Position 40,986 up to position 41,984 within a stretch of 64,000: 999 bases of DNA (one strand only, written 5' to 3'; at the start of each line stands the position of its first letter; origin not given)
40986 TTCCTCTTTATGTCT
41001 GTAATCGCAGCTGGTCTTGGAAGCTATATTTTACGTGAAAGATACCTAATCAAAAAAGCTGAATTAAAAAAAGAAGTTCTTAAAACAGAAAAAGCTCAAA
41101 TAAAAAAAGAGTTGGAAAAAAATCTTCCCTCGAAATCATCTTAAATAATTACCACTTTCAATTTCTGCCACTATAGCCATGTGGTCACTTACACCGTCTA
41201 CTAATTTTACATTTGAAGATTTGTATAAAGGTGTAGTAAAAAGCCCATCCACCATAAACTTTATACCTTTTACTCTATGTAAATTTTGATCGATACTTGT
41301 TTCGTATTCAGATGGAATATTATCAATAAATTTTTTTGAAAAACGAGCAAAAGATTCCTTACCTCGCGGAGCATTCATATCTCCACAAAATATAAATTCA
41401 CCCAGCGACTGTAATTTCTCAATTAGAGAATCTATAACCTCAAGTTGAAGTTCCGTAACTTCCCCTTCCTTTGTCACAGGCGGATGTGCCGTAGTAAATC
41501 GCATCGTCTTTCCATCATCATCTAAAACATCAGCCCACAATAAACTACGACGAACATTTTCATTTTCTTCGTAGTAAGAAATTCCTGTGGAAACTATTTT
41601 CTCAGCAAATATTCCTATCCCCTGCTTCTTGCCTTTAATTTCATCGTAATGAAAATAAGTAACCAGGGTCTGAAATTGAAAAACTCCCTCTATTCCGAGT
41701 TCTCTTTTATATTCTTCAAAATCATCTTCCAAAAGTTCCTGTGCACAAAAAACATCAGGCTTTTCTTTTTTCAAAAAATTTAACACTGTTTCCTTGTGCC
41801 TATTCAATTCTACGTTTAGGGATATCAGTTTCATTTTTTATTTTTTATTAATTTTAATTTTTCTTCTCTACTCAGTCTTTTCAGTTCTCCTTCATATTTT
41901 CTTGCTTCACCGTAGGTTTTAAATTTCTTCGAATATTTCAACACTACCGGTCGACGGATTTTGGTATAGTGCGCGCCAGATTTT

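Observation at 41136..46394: Six-gene minus-strand operon: FNR-like flavin/NAD(P) domain::PAS-PAS protein, PAS histidine kinase, two receiver-only regulators, GIY-YIG nuclease and EEP nuclease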

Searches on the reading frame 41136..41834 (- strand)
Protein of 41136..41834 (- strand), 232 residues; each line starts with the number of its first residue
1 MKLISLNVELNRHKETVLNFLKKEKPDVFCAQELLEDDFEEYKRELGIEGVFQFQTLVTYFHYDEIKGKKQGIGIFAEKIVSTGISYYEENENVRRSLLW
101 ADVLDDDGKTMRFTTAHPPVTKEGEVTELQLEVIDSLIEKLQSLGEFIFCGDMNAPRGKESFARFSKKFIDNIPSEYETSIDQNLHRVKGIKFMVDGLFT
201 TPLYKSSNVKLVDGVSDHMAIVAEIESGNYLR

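Call 3: search_protein_families(library=pfam, proteins=[window:41136-41834:-], max_evalue=0.01)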
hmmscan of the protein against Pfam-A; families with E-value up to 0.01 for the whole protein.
window:41136-41834:- (232 aa): 1 family
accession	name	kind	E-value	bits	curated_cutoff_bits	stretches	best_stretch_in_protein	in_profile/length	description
PF03372.29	Exo_endo_phos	-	5e-07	30.1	24.5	1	5-184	2-174/225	Endonuclease/Exonuclease/phosphatase family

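Call 4: search_protein_families(library=ncbifam, proteins=[window:41136-41834:-], max_evalue=0.01)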
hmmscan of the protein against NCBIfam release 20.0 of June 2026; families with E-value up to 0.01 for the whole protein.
window:41136-41834:- (232 aa): 2 families
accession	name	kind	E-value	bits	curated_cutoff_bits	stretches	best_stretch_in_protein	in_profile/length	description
TIGR00633.1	xth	equivalog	2.6e-07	30.4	99.05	1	1-155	1-152/255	exodeoxyribonuclease III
TIGR00195.1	exoDNase_III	equivalog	3.4e-07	30.1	182.55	1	1-155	1-149/254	exodeoxyribonuclease III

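Call 42: find_homologous_proteins(query=window:41136-41834:-, max_evalue=0.00001)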
Query window:41136-41834:- (232 aa): 391 proteins with E <= 0.00001 among 921 candidates; the best 120 are listed.
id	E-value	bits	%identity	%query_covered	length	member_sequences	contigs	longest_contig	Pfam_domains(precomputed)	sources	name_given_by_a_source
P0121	1.2e-149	514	100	100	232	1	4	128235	PF03372.30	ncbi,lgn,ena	-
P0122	6.5e-85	302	59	97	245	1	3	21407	PF03372.30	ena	-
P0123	1.6e-84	301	57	97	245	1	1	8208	PF03372.30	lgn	-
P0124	6.5e-84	299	60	98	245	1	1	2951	PF03372.30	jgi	jgi:exonuclease III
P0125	6.9e-83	296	59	97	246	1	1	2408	PF03372.30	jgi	-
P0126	2.2e-82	294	56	97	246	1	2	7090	PF03372.30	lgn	-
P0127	3.6e-82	293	58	97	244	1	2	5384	PF03372.30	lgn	-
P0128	1.4e-81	291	57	97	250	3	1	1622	PF03372.30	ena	-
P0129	1.6e-81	291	57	99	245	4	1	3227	PF03372.30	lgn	-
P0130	2.0e-81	291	58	97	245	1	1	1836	PF03372.30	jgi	-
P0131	6.5e-81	289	59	97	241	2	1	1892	PF03372.30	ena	-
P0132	7.4e-81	289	56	97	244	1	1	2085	PF03372.30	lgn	-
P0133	1.1e-80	288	55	97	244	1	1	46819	PF03372.30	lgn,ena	-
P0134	1.1e-80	288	57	97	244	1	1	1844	PF03372.30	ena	-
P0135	2.1e-80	287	57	97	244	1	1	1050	PF03372.30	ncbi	-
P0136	2.5e-80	287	57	97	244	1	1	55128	PF03372.30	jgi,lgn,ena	-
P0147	3.9e-79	283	57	97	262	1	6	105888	PF03372.30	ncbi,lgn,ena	ncbi:MAG: endonuclease/exonuclease/phosphatase family protein [Patescibacteria group bacterium]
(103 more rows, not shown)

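Call 43: find_encoding_contigs(protein=P0122, flank=5000, max_places=1)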
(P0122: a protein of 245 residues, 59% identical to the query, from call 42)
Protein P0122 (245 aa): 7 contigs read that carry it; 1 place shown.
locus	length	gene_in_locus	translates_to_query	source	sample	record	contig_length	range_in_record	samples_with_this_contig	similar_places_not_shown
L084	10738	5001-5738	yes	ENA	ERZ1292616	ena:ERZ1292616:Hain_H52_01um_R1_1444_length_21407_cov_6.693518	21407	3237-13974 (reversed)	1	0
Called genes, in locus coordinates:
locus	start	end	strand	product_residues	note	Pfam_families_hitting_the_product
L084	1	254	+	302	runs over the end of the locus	PF03462:PCRF, PF00472:RF-1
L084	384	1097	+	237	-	PF02463:SMC_N (weak), PF00005:ABC_tran, PF13304:AAA_21 (weak)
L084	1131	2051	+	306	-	PF18075:FtsX_ECD, PF02687:FtsX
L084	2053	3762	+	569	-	PF06418:CTP_synth_N, PF00117:GATase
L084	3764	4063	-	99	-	-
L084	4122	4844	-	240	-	PF03372:Exo_endo_phos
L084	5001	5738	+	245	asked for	PF03372:Exo_endo_phos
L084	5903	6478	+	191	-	PF06821:Ser_hydrolase, PF12146:Hydrolase_4 (weak), PF00561:Abhydrolase_1 (faint)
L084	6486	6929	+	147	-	PF00293:NUDIX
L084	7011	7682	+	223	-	-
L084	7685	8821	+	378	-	-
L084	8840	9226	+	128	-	PF01219:DAGK_prokar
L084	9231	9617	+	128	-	-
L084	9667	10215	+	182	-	PF02600:DsbB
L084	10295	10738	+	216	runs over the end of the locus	PF00160:Pro_isomerase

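Call 44: find_encoding_contigs(protein=P0136, flank=5000, max_places=1)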
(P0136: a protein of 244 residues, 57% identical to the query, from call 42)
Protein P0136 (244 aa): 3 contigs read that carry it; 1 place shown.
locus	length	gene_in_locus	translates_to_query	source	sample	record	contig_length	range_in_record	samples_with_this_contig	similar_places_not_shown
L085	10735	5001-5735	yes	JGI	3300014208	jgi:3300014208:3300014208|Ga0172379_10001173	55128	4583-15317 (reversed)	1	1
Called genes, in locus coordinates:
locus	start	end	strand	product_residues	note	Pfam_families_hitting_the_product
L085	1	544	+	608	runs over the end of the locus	PF00009:GTP_EFTU, PF01926:MMR_HSR1, PF22042:EF-G_D2, PF03144:GTP_EFTU_D2, PF00679:EFG_C, PF21018:BipA_C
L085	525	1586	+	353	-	PF04545:Sigma70_r4, PF05066:HARE-HTH (faint)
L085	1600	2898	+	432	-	PF26449:DUF8128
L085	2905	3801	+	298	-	PF02618:YceG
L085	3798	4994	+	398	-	PF02540:NAD_synthase (faint), PF03054:tRNA_Me_trans, PF20259:tRNA_Me_trans_M, PF20258:tRNA_Me_trans_C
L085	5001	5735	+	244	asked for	PF03372:Exo_endo_phos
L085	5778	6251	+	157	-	PF02308:MgtC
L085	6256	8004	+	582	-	PF01411:tRNA-synt_2c, PF07973:tRNA_SAD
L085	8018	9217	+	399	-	PF14450:FtsA (weak)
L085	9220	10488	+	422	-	-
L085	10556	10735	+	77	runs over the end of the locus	PF01176:eIF-1a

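Call 45: find_encoding_contigs(protein=P0147, flank=5000, max_places=1)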
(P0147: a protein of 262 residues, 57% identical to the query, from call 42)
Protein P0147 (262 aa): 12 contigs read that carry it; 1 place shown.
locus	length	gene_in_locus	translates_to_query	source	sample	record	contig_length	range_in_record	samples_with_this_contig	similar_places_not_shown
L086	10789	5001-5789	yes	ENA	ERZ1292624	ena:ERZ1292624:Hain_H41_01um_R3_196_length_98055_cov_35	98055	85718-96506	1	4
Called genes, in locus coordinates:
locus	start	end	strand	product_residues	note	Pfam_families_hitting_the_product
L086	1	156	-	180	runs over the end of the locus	-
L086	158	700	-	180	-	-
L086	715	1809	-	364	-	PF11104:PilM_2, PF06723:MreB_Mbl (faint), PF14450:FtsA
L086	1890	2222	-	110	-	PF01588:tRNA_bind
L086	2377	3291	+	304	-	PF00892:EamA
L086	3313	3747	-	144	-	PF03652:RuvX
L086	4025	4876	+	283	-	PF01370:Epimerase, PF04321:RmlD_sub_bind, PF01073:3Beta_HSD, PF02719:Polysacc_synt_2, PF16363:GDP_Man_Dehyd, PF13460:NAD_binding_10 (weak), PF07993:NAD_binding_4 (faint)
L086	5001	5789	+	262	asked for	PF03372:Exo_endo_phos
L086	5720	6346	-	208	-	PF04199:Cyclase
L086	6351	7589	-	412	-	PF00479:G6PD_N, PF02781:G6PD_C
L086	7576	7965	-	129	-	-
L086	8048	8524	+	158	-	-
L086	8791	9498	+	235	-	PF00849:PseudoU_synth_2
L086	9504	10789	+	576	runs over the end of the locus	-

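Call 66: search_solved_structures(query=A2, max_evalue=0.01)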
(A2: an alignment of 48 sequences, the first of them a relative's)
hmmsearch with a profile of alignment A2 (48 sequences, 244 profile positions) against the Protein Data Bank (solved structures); distinct sequences matched with E-value up to 0.01: 11.
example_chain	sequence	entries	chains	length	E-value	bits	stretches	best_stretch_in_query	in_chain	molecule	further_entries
5cfe_A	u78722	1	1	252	4.2e-05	26.4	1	1-35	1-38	Exodeoxyribonuclease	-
4b8c_D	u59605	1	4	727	0.00017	24.5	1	24-171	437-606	GLUCOSE-REPRESSIBLE ALCOHOL DEHYDROGENASE TRANSCRIPTIONAL EFFECTOR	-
3g6s_A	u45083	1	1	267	0.00022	24.1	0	13-46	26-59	Putative endonuclease/exonuclease/phosphatase family protein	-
3w2y_A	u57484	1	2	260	0.00058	22.7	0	1-35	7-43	Exodeoxyribonuclease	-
3w2x_A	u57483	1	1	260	0.00059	22.7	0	1-35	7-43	Exodeoxyribonuclease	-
3fzi_A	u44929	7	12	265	0.00062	22.6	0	1-35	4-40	Exodeoxyribonuclease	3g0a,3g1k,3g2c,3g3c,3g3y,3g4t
3g91_A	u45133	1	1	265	0.00071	22.4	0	1-35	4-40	Exodeoxyribonuclease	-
2voa_A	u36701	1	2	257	0.00085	22.1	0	2-38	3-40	EXODEOXYRIBONUCLEASE III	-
8igi_A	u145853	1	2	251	0.001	21.9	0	1-64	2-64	Exodeoxyribonuclease (LexA)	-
3g00_A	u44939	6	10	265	0.0046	19.7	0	1-35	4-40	Exodeoxyribonuclease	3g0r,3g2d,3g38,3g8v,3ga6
7cd6_A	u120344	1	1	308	0.0091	18.8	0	3-34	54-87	DNA-(apurinic or apyrimidinic site) endonuclease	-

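Call 74: predict_structure(alignment_id=A2)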
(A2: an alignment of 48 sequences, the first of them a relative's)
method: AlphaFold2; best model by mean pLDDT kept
length: 232 residues; sequences in the alignment: 48
mean_pLDDT: 92.2   pTM: 0.91
mean pLDDT of the five models: 92.2, 91.2, 90.8, 88.6, 87.5
residues with pLDDT >= 90: 175; 70-90: 50; 50-70: 5; < 50: 2
segments of 3 or more residues with pLDDT < 50: none
pLDDT, mean of each block of 10 residues (from residue 1): 97 96 98 97 98 92 86 97 93 83 96 93 82 95 97 87 94 93 85 90 97 96 88 41
secondary structure, 60 per line:
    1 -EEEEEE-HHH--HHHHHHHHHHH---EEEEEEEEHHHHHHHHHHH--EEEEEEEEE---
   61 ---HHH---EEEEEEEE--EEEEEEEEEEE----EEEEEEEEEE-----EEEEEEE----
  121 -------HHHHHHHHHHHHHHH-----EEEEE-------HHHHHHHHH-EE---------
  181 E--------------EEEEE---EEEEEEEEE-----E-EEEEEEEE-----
elements in order: E2-7 H14-24 E28-35 H36-46 E49-57 E70-77 E80-90 E95-104 E110-116 H128-142 E148-152 H160-168 E196-200 E204-212 E220-227

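Call 76: fold_search(model_id=the predicted structure, library=pdb)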
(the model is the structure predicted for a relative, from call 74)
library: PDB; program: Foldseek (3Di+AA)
matches with E <= 10: 829; with E <= 0.001: 104
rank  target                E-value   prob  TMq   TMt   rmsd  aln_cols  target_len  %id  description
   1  3mpr_B                2.3e-13  1.00  0.74  0.64   4.4       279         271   16  Crystal Structure of endonuclease/exonuclease/phosphatase family protein from Bacteroides thetaiotaomicron, Northeast  (released 2010-05-26)
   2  3mpr_D                3.1e-13  1.00  0.72  0.62   5.8       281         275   16  Crystal Structure of endonuclease/exonuclease/phosphatase family protein from Bacteroides thetaiotaomicron, Northeast  (released 2010-05-26)
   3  3l1w_A                8.8e-13  1.00  0.76  0.71   4.0       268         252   17  The crystal structure of a functionally unknown conserved protein from Enterococcus faecalis V583 (released 2010-01-12)
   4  3mpr_C                2.1e-12  1.00  0.77  0.64   4.3       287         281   16  Crystal Structure of endonuclease/exonuclease/phosphatase family protein from Bacteroides thetaiotaomicron, Northeast  (released 2010-05-26)
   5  3mpr_A                2.3e-12  1.00  0.74  0.62   4.6       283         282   17  Crystal Structure of endonuclease/exonuclease/phosphatase family protein from Bacteroides thetaiotaomicron, Northeast  (released 2010-05-26)
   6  5j3p_A                3.3e-12  1.00  0.72  0.68   4.3       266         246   17  Crystal structure of the catalytic domain of human tyrosyl DNA phosphodiesterase 2 (released 2016-05-04)
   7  3g6s                  6.2e-12  1.00  0.71  0.64   5.1       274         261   17  Crystal structure of the endonuclease/exonuclease/phosphatase (BVU_0621) from Bacteroides vulgatus. Northeast Structural (released 2009-02-17)
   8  4c1r_A                7.4e-12  1.00  0.73  0.65   4.5       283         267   16  Bacteroides thetaiotaomicron VPI-5482 mannosyl-6-phosphatase Bt3783 (released 2013-11-13)
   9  5j3s                  7.4e-12  1.00  0.73  0.72   3.7       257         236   18  Crystal structure of the catalytic domain of human tyrosyl DNA phosphodiesterase 2 in complex with a small molecule inhi (released 2016-05-04)
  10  6bt2_B                8.3e-12  1.00  0.76  0.66   3.8       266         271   15  Structure of the human Nocturnin catalytic domain with bound sulfate anion (released 2018-05-16)
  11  5ino_B                2.1e-11  1.00  0.74  0.69   4.0       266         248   17  Human Tdp2 reaction product (5'-phosphorylated DNA)-Mg2+ complex (released 2016-04-27)
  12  6bt2_A                2.5e-11  1.00  0.78  0.68   3.4       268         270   15  Structure of the human Nocturnin catalytic domain with bound sulfate anion (released 2018-05-16)
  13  6mal                  2.9e-11  1.00  0.78  0.61   4.0       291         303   14  Structure of human Nocturnin C-terminal domain (released 2018-09-05)
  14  3teb_B                2.9e-11  1.00  0.71  0.64   4.6       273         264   16  endonuclease/exonuclease/phosphatase family protein from Leptotrichia buccalis C-1013-b (released 2011-08-31)
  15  6nf0                  3.3e-11  1.00  0.76  0.61   4.0       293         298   14  Nocturnin with bound NADPH substrate (released 2019-05-01)
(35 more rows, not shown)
